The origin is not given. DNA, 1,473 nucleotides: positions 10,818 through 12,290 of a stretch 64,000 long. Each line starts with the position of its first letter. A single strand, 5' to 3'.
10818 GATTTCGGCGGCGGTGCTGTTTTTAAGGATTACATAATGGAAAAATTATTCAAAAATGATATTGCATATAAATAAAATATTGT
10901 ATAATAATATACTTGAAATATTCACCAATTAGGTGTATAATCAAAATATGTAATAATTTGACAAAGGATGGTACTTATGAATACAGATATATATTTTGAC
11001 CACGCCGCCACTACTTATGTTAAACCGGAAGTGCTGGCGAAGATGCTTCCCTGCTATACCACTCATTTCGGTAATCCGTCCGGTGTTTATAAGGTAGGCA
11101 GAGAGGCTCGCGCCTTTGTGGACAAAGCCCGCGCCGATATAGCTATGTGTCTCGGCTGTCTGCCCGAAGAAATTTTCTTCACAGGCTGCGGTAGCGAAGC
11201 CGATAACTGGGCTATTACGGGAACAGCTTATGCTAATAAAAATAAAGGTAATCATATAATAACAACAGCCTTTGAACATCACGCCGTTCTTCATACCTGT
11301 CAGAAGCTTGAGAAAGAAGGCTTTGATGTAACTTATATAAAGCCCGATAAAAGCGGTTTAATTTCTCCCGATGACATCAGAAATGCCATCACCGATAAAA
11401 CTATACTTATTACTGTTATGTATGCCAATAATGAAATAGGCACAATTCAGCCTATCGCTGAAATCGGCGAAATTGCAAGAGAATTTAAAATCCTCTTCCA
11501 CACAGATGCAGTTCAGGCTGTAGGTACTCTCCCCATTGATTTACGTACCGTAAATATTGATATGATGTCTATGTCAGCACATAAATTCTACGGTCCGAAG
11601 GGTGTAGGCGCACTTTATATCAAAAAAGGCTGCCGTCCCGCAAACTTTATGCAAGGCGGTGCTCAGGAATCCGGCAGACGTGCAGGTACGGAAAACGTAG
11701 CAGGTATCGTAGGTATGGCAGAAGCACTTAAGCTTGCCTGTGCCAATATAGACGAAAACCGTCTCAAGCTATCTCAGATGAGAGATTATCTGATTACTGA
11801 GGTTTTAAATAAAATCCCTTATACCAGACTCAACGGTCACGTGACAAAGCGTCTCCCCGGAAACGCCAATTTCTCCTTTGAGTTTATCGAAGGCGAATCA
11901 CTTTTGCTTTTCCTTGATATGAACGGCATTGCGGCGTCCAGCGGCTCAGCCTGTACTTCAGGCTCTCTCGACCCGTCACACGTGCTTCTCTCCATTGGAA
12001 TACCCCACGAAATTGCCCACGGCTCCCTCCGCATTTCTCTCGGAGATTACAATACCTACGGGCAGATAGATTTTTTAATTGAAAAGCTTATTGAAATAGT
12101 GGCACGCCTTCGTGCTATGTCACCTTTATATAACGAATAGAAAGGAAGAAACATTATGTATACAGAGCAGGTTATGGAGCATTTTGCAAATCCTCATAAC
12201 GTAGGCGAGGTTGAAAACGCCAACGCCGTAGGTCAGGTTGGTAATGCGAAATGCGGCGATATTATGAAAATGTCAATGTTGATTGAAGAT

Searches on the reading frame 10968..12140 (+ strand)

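Call 34: search_protein_families(library=pfam, proteins=[window:10968-12140:+], max_evalue=0.00001)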
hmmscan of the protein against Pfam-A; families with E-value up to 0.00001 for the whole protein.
window:10968-12140:+ (390 aa): 2 families
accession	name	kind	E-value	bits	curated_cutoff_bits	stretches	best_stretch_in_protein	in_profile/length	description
PF00266.25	Aminotran_5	-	1e-82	278.5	21.5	1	8-369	1-370/371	Aminotransferase class-V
PF01041.23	DegT_DnrJ_EryC1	-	1.2e-07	31.8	19.8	1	90-188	60-153/360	DegT/DnrJ/EryC1/StrS aminotransferase family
